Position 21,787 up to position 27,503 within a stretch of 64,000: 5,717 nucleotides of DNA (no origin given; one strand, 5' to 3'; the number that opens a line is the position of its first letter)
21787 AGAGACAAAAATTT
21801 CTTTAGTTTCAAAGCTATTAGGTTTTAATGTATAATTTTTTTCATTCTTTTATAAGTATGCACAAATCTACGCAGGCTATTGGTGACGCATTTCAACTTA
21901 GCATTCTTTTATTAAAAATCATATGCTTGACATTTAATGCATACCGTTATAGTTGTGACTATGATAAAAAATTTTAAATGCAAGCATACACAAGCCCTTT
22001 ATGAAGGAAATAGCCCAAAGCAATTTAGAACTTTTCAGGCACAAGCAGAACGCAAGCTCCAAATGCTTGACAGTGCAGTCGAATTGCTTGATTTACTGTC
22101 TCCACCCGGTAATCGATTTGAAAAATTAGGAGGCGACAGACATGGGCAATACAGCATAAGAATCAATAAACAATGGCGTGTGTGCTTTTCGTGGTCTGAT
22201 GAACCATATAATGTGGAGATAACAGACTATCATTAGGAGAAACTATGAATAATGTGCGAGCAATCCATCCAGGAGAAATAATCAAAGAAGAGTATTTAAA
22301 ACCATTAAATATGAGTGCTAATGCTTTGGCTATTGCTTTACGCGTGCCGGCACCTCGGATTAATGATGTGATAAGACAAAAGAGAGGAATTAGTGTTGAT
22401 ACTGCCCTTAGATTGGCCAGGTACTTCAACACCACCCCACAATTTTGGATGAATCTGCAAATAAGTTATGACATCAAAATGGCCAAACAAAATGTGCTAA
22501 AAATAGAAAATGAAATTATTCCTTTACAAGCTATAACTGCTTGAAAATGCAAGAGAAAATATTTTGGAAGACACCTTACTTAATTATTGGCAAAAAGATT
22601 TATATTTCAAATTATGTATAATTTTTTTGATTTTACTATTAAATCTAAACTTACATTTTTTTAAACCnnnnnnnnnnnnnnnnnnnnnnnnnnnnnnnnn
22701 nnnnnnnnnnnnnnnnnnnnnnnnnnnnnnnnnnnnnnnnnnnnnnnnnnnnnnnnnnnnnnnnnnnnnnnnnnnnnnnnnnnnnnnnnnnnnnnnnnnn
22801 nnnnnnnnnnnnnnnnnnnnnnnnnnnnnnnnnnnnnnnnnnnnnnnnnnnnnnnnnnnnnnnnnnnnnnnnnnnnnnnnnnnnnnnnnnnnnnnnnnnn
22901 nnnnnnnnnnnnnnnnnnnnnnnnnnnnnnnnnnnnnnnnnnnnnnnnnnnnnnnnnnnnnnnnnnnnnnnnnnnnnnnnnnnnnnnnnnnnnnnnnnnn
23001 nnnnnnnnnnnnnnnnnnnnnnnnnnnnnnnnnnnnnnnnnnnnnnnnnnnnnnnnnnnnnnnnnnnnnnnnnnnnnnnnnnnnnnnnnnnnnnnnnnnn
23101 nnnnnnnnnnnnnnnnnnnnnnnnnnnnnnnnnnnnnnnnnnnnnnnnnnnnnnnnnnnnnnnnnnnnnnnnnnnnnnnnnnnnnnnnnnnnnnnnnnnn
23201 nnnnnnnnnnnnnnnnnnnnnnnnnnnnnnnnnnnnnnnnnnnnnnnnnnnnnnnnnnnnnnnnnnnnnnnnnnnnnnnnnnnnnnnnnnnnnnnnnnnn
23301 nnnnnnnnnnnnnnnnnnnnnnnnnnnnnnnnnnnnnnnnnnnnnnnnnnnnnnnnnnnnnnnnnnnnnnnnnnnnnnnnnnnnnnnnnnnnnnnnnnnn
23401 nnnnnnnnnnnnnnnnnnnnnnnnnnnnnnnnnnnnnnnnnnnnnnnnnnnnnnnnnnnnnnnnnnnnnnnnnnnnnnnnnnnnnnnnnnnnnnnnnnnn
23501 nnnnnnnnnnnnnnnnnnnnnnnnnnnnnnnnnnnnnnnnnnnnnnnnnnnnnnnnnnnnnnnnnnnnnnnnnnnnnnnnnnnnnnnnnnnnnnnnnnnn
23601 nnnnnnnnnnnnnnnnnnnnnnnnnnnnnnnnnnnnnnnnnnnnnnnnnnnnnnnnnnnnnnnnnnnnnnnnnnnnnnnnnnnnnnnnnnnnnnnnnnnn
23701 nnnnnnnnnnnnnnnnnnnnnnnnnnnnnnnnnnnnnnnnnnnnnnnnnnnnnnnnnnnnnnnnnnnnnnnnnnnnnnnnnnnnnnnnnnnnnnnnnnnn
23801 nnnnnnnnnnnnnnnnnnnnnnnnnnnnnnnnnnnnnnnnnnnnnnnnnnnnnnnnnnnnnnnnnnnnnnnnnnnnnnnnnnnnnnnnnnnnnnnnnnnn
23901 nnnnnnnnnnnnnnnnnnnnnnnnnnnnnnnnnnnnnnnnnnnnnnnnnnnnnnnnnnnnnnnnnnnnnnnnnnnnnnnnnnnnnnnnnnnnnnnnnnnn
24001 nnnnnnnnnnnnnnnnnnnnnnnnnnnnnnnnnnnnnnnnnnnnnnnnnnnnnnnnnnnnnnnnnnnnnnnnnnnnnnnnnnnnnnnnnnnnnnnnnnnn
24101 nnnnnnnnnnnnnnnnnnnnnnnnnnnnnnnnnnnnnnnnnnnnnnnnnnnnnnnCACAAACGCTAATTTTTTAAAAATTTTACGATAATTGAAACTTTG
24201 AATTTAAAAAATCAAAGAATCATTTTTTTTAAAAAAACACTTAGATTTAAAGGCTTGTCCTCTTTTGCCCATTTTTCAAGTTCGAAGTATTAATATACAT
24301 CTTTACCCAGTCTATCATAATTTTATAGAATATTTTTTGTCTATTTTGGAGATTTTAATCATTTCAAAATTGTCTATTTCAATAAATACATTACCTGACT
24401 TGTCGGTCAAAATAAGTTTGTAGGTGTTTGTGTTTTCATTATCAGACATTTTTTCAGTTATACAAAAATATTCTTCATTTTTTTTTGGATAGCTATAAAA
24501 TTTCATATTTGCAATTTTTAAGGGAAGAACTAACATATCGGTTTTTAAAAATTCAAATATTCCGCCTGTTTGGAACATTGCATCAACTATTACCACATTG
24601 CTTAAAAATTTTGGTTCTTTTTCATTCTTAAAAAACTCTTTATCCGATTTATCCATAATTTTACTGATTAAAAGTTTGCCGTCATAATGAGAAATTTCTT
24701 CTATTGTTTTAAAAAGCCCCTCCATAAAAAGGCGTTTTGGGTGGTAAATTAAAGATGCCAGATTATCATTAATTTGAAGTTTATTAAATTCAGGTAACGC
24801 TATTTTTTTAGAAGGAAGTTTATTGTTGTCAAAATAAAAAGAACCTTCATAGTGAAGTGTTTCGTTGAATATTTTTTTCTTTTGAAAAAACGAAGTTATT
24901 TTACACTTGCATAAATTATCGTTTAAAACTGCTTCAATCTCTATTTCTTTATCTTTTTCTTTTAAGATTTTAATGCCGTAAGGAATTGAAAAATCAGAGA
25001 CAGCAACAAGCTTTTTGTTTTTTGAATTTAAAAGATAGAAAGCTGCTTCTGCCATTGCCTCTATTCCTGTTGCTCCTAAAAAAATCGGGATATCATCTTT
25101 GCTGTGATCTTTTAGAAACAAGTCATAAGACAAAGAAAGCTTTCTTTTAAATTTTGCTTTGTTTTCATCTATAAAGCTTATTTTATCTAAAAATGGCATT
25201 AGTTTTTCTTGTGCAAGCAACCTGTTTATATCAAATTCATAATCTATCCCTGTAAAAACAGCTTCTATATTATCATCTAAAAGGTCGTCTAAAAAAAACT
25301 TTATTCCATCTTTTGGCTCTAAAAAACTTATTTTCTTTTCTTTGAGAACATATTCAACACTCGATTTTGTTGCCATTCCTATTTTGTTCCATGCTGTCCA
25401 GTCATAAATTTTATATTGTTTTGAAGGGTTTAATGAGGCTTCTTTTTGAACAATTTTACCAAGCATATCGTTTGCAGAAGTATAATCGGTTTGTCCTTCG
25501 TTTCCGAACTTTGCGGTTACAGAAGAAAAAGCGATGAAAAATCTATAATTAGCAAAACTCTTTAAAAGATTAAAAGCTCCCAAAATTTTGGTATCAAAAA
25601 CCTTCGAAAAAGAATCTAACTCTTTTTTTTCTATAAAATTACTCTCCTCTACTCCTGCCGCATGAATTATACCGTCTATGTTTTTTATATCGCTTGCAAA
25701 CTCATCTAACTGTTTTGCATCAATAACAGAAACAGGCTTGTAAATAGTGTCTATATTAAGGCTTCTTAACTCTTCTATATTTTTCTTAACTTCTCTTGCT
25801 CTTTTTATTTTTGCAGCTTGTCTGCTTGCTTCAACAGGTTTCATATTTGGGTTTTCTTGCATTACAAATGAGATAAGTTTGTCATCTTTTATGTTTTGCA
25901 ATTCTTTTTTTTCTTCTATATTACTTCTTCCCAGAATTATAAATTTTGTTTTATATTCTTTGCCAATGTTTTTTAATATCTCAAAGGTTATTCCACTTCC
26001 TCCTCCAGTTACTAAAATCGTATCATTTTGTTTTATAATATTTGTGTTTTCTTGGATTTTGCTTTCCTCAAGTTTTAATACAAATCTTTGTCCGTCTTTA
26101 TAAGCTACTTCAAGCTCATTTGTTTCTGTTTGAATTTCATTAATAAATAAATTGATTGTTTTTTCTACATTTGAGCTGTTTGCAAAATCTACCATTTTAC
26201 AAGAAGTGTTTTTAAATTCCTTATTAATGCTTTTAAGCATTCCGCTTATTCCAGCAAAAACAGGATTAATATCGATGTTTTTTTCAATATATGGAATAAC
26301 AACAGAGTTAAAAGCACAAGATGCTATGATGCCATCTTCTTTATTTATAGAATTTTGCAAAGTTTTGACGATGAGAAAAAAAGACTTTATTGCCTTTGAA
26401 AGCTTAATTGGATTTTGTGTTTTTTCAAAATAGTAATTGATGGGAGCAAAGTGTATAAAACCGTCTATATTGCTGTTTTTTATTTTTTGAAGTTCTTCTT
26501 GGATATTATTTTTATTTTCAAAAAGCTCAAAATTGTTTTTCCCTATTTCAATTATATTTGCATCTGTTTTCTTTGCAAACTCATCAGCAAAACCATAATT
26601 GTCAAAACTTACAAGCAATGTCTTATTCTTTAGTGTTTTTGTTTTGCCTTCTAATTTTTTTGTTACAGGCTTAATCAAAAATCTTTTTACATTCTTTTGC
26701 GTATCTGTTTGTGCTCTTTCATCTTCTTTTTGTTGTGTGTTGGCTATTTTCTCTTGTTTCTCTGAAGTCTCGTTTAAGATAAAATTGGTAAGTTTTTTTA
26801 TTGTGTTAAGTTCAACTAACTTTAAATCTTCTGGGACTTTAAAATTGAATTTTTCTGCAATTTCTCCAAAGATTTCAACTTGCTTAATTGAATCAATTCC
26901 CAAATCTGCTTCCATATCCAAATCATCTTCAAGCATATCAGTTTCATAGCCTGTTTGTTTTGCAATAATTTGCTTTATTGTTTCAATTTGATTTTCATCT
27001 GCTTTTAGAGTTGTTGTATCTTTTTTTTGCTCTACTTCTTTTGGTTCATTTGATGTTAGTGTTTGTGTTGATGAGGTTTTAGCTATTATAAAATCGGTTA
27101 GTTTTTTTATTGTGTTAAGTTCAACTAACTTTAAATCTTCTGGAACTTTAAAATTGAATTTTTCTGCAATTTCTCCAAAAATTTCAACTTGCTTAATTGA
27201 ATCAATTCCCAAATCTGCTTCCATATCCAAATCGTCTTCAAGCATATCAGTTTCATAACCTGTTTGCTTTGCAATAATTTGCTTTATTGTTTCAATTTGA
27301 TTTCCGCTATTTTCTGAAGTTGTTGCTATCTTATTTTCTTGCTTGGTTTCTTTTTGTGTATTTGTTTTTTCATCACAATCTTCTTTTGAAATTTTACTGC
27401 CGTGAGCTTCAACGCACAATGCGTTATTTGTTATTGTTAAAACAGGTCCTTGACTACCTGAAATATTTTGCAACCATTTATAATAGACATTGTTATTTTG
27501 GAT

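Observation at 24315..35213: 3632-aa single-polypeptide PUFA-synthase-like megasynthase with two N-terminal PfaD-type ER modules and three KS domains, but no FabA-type DH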

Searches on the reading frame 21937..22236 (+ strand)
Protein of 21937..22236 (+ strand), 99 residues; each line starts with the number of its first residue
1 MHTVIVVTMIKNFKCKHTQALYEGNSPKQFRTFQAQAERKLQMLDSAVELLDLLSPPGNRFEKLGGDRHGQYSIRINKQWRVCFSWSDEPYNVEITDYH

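Call 48: search_protein_families(library=pfam, proteins=[window:21937-22236:+], max_evalue=0.01)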
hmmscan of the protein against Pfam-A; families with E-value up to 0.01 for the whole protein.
window:21937-22236:+ (99 aa): 1 family
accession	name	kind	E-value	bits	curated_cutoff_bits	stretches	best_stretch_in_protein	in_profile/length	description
PF05015.19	HigB-like_toxin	-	7.9e-16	58.7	27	1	12-99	2-91/91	RelE-like toxin of type II toxin-antitoxin system HigB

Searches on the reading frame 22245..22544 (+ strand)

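Call 48: search_protein_families(library=pfam, proteins=[window:22245-22544:+], max_evalue=0.01)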
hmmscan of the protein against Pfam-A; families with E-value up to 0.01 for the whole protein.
window:22245-22544:+ (99 aa): 1 family
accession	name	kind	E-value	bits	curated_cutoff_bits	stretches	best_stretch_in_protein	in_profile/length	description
PF01381.28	HTH_3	-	3.9e-07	30.5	23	1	16-67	3-54/55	Helix-turn-helix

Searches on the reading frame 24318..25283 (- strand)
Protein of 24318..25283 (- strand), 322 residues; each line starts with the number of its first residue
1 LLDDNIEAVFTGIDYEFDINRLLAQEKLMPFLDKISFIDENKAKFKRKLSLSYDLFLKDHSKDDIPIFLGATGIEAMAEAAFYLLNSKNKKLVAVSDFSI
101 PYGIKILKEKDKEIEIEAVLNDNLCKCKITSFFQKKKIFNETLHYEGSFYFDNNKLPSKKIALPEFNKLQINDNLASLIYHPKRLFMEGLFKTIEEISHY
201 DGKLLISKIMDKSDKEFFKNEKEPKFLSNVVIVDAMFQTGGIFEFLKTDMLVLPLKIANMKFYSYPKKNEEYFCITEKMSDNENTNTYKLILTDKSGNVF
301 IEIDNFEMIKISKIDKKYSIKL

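Call 7: search_protein_families(library=pfam, proteins=[window:24318-25283:-], max_evalue=1)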
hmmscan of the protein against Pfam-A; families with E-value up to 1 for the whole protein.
window:24318-25283:- (322 aa): 3 families
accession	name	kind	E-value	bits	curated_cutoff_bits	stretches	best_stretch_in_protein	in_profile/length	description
PF14765.12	PS-DH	-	2e-05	24.7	23.7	1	231-313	72-161/166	Polyketide synthase dehydratase N-terminal domain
PF21089.3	PKS_DH_N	-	0.0032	17.8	27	1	36-127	9-98/103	Polyketide synthase dehydratase domain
PF24898.2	GGDEF_GdpP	-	0.48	11.1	30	1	36-114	19-97/126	Cyclic-di-AMP phosphodiesterase GdpP-like, GGDEF domain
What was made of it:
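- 24318..25283 (-): PKS-type double-hotdog DH (aa 3311-3632) with His3370 and D3544xxxQ. PS-DH 24.7 bits and PKS_DH_N 17.8 bits (call 7).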

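Call 37: search_protein_families(library=ncbifam, proteins=[window:24318-25283:-], max_evalue=0.01)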
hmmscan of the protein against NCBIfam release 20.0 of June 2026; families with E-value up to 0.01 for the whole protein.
window:24318-25283:- (322 aa): 3 families
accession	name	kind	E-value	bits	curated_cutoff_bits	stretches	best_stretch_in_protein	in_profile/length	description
NF047539.1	XAC2610_fam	domain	0.00055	20.4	35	0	63-132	12-77/89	XAC2610-related protein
TIGR01750.1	fabZ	equivalog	0.0013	18.6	155.15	0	29-100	16-86/141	3-hydroxyacyl-ACP dehydratase FabZ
NF000582.1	PRK00006.1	equivalog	0.0039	17.1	113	0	29-90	15-75/137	3-hydroxyacyl-ACP dehydratase FabZ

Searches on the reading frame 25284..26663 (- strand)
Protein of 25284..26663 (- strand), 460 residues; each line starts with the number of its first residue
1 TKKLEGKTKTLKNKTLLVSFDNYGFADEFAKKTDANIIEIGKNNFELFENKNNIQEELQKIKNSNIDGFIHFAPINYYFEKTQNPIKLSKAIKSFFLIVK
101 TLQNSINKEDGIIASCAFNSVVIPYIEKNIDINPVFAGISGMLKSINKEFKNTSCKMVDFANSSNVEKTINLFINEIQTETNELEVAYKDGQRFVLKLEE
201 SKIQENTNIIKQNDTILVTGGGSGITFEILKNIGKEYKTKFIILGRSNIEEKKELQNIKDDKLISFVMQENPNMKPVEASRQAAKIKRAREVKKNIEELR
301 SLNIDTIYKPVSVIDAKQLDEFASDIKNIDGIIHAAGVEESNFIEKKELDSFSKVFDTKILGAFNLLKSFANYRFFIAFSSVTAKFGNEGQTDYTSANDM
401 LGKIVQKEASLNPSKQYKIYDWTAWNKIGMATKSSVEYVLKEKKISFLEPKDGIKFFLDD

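Call 7: search_protein_families(library=pfam, proteins=[window:25284-26663:-], max_evalue=1)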
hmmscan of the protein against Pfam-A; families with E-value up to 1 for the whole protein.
window:25284-26663:- (460 aa): 5 families
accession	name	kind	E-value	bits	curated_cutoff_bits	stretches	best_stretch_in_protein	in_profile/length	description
PF08659.16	KR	-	9.9e-26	91.2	22.6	1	215-411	2-166/180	KR domain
PF00106.31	adh_short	-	1.5e-10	41.3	26.6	2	288-397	33-152/195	short chain dehydrogenase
PF13561.12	adh_short_C2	-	0.00099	19.2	27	1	293-394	33-143/236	Enoyl-(Acyl carrier protein) reductase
PF21394.3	Beta-ketacyl_N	-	0.0012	18.9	26.9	1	80-176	80-170/170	Beta-ketoacyl synthase-like, N-terminal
PF08841.16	DDR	-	0.021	14.3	24.6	1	207-253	270-314/328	Diol dehydratase reactivase ATPase-like domain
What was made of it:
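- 25284..26663 (-): KR (aa 2851-3310), including the structural subdomain. NADPH motif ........, Tyr3244. KR 91.2 bits (call 7).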

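Call 37: search_protein_families(library=ncbifam, proteins=[window:25284-26663:-], max_evalue=0.01)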
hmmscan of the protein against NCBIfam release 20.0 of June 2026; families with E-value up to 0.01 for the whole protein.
window:25284-26663:- (460 aa): 42 families (the best 25 are shown)
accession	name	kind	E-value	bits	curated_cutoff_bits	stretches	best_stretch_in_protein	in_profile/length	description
TIGR02813.1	omega_3_PfaA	subfamily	5.4e-42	142.8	1010.1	1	50-432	1811-2226/2582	polyketide-type polyunsaturated fatty acid synthase PfaA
NF045894.1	PKS_plus_SDR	equivalog_domain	8.8e-26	89.8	1740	2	279-455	1188-1363/1515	type I polyketide synthase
NF037941.1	PKS_NbtC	equivalog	8.2e-11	40.6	1150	2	290-437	717-867/1027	nocobactin polyketide synthase NbtC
TIGR01830.1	3oxo_ACP_reduc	equivalog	4.9e-09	36.2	297.75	1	288-398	32-152/239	3-oxoacyl-[acyl-carrier-protein] reductase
NF041183.1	Pks2_ls1_myc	equivalog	1.6e-08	31.9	2400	1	293-433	1791-1936/2086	sulfolipid-1 biosynthesis phthioceranic/hydroxyphthioceranic acid synthase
NF006110.0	PRK08261.1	equivalog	9.2e-08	31.4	410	1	137-234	142-235/454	3-oxoacyl-ACP reductase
NF005449.0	PRK07041.1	equivalog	5.4e-07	29.7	257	1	279-368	37-119/240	SDR family oxidoreductase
NF037940.1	PKS_MbtD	equivalog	6.5e-07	27.8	1150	1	305-404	703-806/978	mycobactin polyketide synthase MbtD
NF004198.0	PRK05653.1-3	equivalog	6.7e-07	29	296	1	291-398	43-160/248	3-oxoacyl-ACP reductase FabG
NF006073.0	PRK08219.1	equivalog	1.7e-06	27.9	218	1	308-367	51-110/227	SDR family oxidoreductase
NF009466.0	PRK12826.1-2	subfamily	2.5e-06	27.1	222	1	284-397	40-157/248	3-oxoacyl-ACP reductase FabG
NF004200.0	PRK05653.1-5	equivalog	5.4e-06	26.1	273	1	316-399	68-158/242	3-oxoacyl-ACP reductase FabG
NF004197.0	PRK05653.1-1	equivalog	2.5e-05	24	332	1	301-398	53-160/249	3-oxoacyl-ACP reductase FabG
NF042966.1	AcAcCoAred_PhaB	equivalog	2.7e-05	23.8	436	1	320-399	63-152/240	acetoacetyl-CoA reductase PhaB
TIGR01829.1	AcAcCoA_reduct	subfamily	2.8e-05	23.9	302.1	1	288-398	37-154/242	acetoacetyl-CoA reductase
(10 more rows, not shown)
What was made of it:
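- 25284..26663 (-): PfaA model positions 1811-2226 (call 37).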

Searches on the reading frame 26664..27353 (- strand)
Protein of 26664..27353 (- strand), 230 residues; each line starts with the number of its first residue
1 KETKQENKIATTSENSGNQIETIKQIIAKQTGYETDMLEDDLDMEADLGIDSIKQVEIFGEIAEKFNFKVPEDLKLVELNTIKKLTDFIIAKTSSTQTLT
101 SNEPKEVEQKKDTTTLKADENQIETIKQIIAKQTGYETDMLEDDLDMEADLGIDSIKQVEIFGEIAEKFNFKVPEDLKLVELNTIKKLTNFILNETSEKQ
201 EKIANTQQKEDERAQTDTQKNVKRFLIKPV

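Call 7: search_protein_families(library=pfam, proteins=[window:26664-27353:-], max_evalue=1)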
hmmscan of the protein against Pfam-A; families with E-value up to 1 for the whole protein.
window:26664-27353:- (230 aa): 4 families
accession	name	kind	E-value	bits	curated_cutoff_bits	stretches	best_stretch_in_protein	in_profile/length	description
PF00550.31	PP-binding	-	2.3e-25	89.1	20.8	2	21-89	1-67/67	Phosphopantetheine attachment site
PF10501.15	Ribosomal_L50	-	0.0032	18.1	25.1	1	174-223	55-105/109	Ribosomal subunit 39S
PF19697.4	Atg11_middle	-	0.044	14.5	26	1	76-113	23-57/79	Atg11 middle domain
PF15564.11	Imm25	-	0.064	13.6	25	0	56-88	9-41/131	Immunity protein 25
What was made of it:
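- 26664..27353 (-): Two tandem ACP domains. Attachment Ser2672 is codon 27198-27200 and Ser2775 is codon 26889-26891. The DNA repeat copies are 26695-26994 and 27004-27303. PP-binding, 2 stretches (call 7).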
